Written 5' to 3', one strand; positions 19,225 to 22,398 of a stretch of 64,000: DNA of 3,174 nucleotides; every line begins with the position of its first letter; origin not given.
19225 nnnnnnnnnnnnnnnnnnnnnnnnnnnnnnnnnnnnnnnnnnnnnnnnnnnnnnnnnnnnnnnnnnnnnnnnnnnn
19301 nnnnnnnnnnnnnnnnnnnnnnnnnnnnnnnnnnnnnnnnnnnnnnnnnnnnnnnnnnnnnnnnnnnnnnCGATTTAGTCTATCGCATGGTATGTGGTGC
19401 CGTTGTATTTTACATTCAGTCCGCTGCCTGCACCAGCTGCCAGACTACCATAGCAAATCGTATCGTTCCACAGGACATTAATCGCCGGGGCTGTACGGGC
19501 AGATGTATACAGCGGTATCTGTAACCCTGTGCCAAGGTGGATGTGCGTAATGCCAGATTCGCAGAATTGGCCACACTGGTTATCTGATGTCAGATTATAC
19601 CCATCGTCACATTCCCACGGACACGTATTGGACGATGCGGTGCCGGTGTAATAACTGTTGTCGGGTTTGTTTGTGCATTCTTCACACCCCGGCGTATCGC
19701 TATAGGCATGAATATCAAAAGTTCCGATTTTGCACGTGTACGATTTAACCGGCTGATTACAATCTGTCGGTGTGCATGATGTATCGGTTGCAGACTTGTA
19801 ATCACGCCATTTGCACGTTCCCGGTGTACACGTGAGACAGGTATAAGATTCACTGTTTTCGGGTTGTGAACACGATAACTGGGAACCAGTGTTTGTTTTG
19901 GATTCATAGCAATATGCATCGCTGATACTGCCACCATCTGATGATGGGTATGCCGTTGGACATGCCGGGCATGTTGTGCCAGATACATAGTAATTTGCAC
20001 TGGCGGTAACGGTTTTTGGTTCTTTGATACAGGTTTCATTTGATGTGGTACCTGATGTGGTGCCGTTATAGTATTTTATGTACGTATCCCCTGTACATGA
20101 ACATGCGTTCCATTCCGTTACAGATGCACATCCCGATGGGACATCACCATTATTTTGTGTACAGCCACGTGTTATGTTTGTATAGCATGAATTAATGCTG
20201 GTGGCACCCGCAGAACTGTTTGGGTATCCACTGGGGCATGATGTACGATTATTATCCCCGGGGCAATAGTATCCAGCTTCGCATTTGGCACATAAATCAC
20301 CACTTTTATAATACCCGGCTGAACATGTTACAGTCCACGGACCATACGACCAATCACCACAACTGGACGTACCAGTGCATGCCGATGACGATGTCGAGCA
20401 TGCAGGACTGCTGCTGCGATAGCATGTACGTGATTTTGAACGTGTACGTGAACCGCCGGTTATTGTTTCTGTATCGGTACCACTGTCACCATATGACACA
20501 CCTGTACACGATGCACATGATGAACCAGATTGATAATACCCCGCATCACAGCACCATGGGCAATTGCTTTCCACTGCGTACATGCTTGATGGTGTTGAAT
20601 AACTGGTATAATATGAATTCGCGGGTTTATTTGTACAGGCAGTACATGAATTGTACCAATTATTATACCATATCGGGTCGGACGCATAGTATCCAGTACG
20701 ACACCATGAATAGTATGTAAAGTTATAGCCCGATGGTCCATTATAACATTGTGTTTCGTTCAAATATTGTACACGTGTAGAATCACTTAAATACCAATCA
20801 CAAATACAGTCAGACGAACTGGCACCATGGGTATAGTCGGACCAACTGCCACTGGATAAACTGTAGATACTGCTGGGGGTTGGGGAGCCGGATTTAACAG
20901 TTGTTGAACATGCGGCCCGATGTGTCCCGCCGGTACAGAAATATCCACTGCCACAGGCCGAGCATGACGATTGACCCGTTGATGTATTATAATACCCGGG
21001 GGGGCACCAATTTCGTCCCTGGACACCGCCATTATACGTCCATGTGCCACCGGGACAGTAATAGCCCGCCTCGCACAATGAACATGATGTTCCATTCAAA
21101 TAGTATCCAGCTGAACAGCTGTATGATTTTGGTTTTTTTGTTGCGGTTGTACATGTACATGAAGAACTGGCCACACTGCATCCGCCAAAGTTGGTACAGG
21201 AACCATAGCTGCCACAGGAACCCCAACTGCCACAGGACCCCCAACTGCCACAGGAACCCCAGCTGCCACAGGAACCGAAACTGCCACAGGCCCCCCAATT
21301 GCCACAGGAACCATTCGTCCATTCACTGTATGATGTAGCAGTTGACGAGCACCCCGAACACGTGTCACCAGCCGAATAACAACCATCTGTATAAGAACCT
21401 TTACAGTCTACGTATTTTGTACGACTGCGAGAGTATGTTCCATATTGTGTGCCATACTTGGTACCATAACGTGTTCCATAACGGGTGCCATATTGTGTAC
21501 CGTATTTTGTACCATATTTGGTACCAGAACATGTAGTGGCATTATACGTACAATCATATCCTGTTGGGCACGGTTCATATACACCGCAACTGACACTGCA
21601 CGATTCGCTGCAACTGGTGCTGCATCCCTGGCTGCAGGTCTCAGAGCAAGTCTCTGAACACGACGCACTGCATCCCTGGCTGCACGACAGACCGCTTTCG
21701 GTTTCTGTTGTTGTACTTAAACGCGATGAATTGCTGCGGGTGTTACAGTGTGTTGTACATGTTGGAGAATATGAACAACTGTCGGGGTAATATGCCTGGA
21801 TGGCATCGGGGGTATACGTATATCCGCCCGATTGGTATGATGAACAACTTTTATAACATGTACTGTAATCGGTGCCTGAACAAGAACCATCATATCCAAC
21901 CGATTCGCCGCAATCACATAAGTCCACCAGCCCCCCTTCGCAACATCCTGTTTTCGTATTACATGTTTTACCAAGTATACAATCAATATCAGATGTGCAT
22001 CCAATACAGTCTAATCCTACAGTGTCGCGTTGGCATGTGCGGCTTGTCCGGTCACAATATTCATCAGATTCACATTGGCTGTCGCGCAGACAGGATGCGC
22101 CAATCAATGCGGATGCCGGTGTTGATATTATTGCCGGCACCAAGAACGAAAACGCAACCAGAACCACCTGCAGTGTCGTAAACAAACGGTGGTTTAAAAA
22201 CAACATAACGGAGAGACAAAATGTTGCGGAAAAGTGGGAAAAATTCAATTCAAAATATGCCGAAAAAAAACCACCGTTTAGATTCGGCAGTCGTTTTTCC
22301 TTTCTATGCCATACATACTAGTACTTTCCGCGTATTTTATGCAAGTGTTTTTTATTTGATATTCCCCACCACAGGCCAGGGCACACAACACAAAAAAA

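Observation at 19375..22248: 957-aa eukaryote-like cysteine-rich repeat protein with in-frame DNA tandem repeats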

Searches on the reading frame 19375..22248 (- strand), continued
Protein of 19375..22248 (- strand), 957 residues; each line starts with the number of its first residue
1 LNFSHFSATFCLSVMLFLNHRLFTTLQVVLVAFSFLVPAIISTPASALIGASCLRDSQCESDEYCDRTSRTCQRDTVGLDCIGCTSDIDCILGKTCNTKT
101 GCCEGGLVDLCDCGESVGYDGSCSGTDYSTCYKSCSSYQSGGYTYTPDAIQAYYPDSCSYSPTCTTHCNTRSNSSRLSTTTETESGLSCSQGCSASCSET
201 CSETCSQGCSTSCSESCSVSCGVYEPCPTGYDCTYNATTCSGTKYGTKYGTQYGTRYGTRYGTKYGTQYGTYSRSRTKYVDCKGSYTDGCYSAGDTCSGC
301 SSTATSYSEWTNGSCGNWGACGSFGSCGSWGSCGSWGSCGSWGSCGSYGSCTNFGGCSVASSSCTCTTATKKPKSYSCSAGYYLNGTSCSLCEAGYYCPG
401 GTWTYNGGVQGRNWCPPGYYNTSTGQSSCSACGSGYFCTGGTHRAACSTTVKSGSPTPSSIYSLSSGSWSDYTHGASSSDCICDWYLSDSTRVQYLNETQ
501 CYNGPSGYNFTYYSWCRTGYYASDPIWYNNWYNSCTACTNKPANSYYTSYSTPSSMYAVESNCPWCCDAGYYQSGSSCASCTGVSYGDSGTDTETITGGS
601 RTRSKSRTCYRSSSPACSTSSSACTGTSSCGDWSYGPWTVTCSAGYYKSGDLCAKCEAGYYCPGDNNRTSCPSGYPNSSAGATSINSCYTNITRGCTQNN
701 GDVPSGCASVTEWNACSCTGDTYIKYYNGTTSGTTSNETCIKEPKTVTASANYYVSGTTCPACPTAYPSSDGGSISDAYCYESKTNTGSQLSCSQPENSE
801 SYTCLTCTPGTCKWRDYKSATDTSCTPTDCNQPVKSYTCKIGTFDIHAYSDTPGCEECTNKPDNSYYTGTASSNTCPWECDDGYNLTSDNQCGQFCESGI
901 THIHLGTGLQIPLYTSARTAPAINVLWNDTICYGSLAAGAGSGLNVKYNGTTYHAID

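Call 57: find_encoding_contigs(protein=P0034, flank=8000, max_places=2)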
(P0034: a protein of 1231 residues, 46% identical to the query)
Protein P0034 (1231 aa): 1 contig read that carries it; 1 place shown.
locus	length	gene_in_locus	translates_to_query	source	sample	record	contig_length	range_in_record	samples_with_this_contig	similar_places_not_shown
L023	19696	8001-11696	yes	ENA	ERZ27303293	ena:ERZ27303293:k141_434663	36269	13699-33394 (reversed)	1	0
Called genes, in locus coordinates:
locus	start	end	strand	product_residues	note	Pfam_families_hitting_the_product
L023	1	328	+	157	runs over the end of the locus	PF02381:MraZ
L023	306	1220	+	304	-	PF01795:Methyltransf_5, PF06962:rRNA_methylase (faint)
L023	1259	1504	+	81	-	-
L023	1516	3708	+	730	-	PF03717:PBP_dimer, PF00905:Transpeptidase, PF03793:PASTA (faint)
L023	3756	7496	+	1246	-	PF09479:Flg_new (weak)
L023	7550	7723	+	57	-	-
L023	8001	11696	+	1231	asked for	PF27023:6BHPP (faint), PF07699:Ephrin_rec_like (faint), PF09479:Flg_new (faint), PF07562:NCD3G (faint), PF23091:TNFR_ELAPOR1_6th (faint)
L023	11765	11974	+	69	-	-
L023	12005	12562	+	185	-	PF18907:DUF5662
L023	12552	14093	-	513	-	PF14903:WG_beta_rep (faint)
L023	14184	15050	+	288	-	-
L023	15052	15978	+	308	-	PF06144:DNA_pol3_delta, PF21694:DNA_pol3_delta_C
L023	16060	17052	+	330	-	PF00953:Glycos_transf_4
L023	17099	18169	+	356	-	PF01098:FTSW_RODA_SPOVE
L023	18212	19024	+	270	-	PF02498:Bro-N (weak)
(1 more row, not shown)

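Call 71: find_encoding_contigs(protein=P0005, flank=10000, max_places=1)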
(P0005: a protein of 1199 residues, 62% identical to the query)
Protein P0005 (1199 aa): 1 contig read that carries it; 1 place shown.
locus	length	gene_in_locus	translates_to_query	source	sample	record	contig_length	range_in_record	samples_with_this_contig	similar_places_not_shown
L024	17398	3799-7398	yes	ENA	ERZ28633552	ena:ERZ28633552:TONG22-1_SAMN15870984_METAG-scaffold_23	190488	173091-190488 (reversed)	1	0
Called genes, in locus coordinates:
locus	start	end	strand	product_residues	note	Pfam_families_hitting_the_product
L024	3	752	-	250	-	?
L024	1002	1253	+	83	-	PF13443:HTH_26 (weak)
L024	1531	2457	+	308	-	-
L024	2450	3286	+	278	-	PF00491:Arginase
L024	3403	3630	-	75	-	-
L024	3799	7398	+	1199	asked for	-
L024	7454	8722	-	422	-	PF07498:Rho_N (weak), PF07497:Rho_RNA_bind, PF00006:ATP-synt_ab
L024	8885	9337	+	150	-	PF00436:SSB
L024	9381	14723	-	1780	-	-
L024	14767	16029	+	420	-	PF03952:Enolase_N, PF00113:Enolase_C, PF13378:MR_MLE_C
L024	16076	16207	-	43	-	-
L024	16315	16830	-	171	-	-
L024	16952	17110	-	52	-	-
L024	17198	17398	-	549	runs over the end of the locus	PF00691:OmpA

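Call 72: find_encoding_contigs(protein=P0026, flank=10000, max_places=1)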
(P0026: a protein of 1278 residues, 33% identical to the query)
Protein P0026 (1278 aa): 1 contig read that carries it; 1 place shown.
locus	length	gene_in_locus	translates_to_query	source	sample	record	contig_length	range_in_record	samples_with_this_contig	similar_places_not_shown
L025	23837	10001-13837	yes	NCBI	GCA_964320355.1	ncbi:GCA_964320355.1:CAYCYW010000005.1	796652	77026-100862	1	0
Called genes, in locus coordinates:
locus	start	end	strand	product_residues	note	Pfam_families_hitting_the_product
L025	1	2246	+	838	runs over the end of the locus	-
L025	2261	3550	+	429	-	-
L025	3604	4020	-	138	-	PF01381:HTH_3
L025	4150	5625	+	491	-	PF01676:Metalloenzyme, PF06415:iPGM_N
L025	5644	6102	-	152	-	PF00383:dCMP_cyt_deam_1, PF14437:MafB19-deam, PF14439:Bd3614-deam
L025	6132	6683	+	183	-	PF03602:Cons_hypoth95, PF02005:TRM (weak), PF02475:TRM5-TYW2_MTfase (weak), PF13649:Methyltransf_25 (weak)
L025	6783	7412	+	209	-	PF01386:Ribosomal_L25p, PF14693:Ribosomal_TL5_C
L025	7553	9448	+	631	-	PF00012:HSP70, PF06723:MreB_Mbl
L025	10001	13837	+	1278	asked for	-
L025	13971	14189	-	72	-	-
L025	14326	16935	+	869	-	PF07517:SecA_DEAD, PF00270:DEAD (weak), PF01043:SecA_PP_bind, PF21090:P-loop_SecA, PF07516:SecA_SW, PF02810:SEC-C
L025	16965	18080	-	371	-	PF00365:PFK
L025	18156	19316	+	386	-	PF01476:LysM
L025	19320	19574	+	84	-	-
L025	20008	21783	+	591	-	PF06048:DUF927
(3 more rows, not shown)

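Call 73: find_encoding_contigs(protein=P0033, flank=10000, max_places=1)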
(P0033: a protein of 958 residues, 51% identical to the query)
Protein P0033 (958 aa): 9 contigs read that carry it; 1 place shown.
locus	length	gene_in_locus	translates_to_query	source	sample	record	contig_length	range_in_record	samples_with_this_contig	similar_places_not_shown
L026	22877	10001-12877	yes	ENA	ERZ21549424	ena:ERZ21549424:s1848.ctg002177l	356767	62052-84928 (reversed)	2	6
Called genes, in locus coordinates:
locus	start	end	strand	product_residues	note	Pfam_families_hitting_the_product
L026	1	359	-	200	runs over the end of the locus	PF03352:Adenine_glyco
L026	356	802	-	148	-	PF02870:Methyltransf_1N (weak), PF01035:DNA_binding_1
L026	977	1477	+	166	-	-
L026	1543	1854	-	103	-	-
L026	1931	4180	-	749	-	-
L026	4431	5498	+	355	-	PF07690:MFS_1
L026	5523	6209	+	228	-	-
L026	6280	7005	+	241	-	-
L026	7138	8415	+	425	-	-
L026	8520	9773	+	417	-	PF13428:TPR_14 (faint), PF24575:TPR_Slam (weak), PF14559:TPR_19 (weak), PF04575:SlipAM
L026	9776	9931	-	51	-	-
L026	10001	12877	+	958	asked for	-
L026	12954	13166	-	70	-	PF04070:DUF378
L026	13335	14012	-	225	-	PF00899:ThiF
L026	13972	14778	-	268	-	PF01026:TatD_DNase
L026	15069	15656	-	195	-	PF00186:DHFR_1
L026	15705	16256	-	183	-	PF09411:PagL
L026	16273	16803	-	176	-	PF01569:PAP2, PF14360:PAP2_C (weak)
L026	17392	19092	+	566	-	PF02776:TPP_enzyme_N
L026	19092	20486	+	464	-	-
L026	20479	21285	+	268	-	PF00106:adh_short, PF08659:KR, PF13561:adh_short_C2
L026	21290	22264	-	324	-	-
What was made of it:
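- One family member lies directly downstream of a Slam (SlipAM, type XI secretion) gene (call 73).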

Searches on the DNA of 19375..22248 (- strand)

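Call 44: search_rna_families(sources=[L001, L002, L006, L009, L012, L013, L014, L015, L016, L017, L018, L020, L021], threshold=gathering)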
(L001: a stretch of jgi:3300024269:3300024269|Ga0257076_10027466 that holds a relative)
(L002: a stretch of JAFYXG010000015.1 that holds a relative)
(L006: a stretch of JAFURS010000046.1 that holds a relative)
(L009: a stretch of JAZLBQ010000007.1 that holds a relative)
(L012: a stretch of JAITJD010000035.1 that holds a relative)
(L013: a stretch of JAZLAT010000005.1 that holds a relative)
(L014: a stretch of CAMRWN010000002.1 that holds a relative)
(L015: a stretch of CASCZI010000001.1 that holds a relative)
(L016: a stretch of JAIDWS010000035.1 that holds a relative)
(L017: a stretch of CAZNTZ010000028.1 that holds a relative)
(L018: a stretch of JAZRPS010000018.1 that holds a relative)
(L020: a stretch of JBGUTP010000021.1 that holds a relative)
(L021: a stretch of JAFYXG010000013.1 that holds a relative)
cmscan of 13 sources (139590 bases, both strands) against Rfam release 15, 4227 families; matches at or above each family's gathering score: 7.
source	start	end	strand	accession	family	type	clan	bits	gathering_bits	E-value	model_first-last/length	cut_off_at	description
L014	1043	1370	-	RF00010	RNaseP_bact_a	Gene; ribozyme;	CL00002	188.3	100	5.9e-59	1-367/367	no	Bacterial RNase P class A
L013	444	516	-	RF00005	tRNA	Gene; tRNA;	CL00001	74.2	29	4.6e-14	1-71/71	no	tRNA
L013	7868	7940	+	RF00005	tRNA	Gene; tRNA;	CL00001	73.8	29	6.1e-14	1-71/71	no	tRNA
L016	2767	2839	+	RF00005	tRNA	Gene; tRNA;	CL00001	65.6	29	1.1e-11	1-71/71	no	tRNA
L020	283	367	+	RF00005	tRNA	Gene; tRNA;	CL00001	60.1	29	3.7e-10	1-71/71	no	tRNA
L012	6427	6512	+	RF00005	tRNA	Gene; tRNA;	CL00001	59.9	29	4.2e-10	1-71/71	no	tRNA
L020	3919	4006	+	RF00005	tRNA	Gene; tRNA;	CL00001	57.4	29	2e-09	1-71/71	no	tRNA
